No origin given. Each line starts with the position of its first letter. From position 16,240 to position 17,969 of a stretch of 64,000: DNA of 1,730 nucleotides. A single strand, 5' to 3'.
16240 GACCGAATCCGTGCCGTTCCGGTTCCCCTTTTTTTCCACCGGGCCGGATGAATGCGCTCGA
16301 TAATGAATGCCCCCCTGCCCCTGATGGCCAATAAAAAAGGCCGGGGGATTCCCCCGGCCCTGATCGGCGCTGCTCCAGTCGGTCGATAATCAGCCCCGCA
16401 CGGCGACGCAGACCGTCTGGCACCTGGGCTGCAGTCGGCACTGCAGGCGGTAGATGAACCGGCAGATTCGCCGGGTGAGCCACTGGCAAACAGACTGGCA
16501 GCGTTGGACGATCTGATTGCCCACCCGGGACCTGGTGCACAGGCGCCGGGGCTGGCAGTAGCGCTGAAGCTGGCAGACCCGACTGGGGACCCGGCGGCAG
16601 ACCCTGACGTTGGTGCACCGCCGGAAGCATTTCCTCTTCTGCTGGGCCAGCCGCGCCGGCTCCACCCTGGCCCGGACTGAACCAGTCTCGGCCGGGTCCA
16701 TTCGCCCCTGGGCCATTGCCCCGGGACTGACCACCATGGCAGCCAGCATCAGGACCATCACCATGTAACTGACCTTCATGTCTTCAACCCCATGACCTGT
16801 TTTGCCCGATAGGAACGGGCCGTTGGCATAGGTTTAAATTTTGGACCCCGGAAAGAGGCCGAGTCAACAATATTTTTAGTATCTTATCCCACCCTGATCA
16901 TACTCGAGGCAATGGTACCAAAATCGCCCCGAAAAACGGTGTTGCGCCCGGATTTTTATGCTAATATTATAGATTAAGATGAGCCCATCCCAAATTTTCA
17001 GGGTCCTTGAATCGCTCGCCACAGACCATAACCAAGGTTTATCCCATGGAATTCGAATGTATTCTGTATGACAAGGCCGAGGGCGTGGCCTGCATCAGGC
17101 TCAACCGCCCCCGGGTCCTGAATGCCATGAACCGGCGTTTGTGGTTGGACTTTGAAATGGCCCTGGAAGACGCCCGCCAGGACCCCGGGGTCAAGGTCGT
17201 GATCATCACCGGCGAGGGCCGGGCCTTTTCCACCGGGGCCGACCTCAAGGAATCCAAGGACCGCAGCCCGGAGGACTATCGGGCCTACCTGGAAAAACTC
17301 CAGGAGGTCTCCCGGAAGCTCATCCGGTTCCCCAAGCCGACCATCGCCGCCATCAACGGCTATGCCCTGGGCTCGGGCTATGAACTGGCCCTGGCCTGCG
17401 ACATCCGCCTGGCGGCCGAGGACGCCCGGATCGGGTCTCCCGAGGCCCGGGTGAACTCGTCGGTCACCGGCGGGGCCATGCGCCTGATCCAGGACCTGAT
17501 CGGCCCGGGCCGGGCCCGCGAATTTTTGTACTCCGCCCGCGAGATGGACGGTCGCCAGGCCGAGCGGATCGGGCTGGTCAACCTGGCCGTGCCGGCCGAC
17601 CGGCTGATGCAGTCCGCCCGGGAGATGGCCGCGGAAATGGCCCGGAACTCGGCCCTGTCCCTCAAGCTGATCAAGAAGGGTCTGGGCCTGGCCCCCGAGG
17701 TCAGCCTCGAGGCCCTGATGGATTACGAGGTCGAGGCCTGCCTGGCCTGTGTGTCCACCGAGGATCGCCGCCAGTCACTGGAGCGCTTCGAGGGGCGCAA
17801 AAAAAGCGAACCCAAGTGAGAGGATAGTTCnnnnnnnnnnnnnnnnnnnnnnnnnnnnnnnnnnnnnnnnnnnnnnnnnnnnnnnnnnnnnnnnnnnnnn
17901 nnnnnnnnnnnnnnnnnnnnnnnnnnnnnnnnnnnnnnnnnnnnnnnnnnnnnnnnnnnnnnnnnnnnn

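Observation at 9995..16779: Paralogous family of secreted, hyper-cationic, cysteine-patterned mini-proteins (CARP-A to E) filling one minus-strand gene run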

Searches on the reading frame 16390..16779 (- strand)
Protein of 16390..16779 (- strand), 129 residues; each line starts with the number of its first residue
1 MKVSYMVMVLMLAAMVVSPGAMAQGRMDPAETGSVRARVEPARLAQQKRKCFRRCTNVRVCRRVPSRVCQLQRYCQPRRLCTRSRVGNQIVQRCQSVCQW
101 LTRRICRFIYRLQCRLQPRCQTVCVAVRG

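Call 4: search_protein_families(library=pfam, proteins=[window:16390-16779:-], max_evalue=1)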
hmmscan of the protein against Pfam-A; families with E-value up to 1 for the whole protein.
window:16390-16779:- (129 aa): 0 families

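Call 6: search_protein_families(library=ncbifam, proteins=[window:16390-16779:-], max_evalue=1)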
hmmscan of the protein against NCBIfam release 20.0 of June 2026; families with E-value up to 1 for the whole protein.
window:16390-16779:- (129 aa): 0 families

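Call 30: find_homologous_proteins(query=A3, max_evalue=0.1)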
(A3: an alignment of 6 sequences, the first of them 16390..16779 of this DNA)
Query A3 (6 sequences) (129 aa, profile of the alignment): 6 proteins with E <= 0.1 among 2076 candidates.
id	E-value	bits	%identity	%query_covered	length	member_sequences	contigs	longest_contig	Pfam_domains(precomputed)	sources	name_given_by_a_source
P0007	2.2e-47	178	43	100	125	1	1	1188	-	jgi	jgi:hypothetical protein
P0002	5.8e-47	177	41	100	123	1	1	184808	-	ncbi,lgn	-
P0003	7.9e-42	160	100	96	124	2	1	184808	-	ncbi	-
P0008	2.3e-37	146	61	98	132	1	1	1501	-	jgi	-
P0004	1.4e-21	95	26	96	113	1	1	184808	-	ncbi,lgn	-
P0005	4.6e-18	83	40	40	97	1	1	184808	-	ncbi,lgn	-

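Call 33: find_encoding_contigs(protein=P0008, flank=10000, max_places=10)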
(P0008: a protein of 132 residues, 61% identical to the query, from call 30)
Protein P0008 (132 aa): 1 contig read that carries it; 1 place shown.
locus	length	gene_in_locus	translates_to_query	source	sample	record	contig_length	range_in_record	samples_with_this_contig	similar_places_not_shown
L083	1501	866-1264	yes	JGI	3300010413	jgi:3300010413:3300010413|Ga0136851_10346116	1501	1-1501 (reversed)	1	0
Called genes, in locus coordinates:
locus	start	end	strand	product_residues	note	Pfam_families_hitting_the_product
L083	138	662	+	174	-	PF12975:DUF3859 (weak)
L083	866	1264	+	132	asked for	-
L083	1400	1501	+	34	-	?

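Call 40: search_protein_families(library=padloc, proteins=[window:16390-16779:-], max_evalue=1)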
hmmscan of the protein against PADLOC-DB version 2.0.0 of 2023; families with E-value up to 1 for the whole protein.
window:16390-16779:- (129 aa): 0 families

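Call 41: search_protein_families(library=phrogs, proteins=[window:16390-16779:-], max_evalue=1)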
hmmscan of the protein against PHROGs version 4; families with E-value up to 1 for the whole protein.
window:16390-16779:- (129 aa): 0 families

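Call 42: predict_structure(alignment_id=A4)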
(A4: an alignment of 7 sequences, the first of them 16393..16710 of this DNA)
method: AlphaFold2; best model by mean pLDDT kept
length: 106 residues; sequences in the alignment: 7
mean_pLDDT: 54.2   pTM: 0.35
mean pLDDT of the five models: 54.2, 51.9, 48.6, 44.4, 43.7
residues with pLDDT >= 90: 0; 70-90: 13; 50-70: 47; < 50: 46
segments of 3 or more residues with pLDDT < 50: 1-34, 96-106
pLDDT, mean of each block of 10 residues (from residue 1): 39 37 44 54 63 60 71 70 64 50 38
secondary structure, 60 per line:
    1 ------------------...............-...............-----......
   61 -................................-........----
elements in order: H19-33 H35-49 H55-60 H62-93 H95-102

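Call 43: search_solved_structures(query=A4, max_evalue=10, show_alignments=2)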
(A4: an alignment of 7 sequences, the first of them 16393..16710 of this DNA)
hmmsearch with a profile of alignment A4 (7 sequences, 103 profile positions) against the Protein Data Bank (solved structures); distinct sequences matched with E-value up to 10: 1.
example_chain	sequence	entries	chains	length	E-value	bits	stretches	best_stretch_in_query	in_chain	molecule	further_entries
5xyi_B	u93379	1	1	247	1.4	12.3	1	30-73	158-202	Ribosomal protein S3Ae, putative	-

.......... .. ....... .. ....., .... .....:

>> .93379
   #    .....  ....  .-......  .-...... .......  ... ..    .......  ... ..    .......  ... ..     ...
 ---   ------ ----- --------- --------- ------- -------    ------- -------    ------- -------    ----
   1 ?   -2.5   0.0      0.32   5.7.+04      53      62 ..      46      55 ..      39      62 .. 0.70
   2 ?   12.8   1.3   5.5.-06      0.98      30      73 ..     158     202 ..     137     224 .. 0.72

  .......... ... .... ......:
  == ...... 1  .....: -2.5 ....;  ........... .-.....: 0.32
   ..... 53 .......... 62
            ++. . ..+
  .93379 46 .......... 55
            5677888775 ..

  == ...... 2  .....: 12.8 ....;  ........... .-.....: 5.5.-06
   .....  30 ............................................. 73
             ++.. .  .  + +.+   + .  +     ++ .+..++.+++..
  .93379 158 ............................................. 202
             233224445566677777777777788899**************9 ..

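Call 66: fold_search(model_id=the predicted structure, library=pdb)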
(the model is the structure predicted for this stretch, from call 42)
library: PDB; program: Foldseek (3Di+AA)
matches with E <= 10: 0; with E <= 0.001: 0
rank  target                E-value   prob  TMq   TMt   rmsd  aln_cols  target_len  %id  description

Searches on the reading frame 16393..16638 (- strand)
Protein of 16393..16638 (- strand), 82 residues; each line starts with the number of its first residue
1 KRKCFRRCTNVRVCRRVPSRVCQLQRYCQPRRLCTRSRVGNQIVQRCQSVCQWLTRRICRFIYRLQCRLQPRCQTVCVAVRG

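Call 57: search_dna_similar(query=window:16393-16638:-, collection=plasmids, mode=protein, max_evalue=1)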
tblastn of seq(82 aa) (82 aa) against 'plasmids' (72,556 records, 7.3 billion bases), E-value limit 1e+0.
No match.

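Call 58: search_dna_similar(query=window:16393-16638:-, collection=phages, mode=protein, max_evalue=1)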
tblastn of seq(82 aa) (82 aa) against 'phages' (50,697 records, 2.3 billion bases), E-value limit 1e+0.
No match.

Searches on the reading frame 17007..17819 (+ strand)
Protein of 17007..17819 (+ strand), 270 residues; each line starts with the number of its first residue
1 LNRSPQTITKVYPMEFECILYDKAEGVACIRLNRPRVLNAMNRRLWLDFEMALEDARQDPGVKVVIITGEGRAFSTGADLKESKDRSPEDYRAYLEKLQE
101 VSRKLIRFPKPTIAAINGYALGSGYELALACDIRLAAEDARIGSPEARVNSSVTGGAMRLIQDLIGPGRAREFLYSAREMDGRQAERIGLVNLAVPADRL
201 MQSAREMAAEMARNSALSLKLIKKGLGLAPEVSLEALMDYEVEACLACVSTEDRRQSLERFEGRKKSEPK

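Call 48: search_protein_families(library=pfam, proteins=[window:17007-17819:+], max_evalue=0.00001)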
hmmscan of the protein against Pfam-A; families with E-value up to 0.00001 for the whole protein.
window:17007-17819:+ (270 aa): 2 families
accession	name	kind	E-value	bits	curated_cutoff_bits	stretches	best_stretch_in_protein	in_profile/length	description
PF00378.25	ECH_1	-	3.6e-56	190.7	27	1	23-266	2-245/251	Enoyl-CoA hydratase/isomerase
PF16113.10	ECH_2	-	1e-28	101.3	27.2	1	28-202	2-179/335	Enoyl-CoA hydratase/isomerase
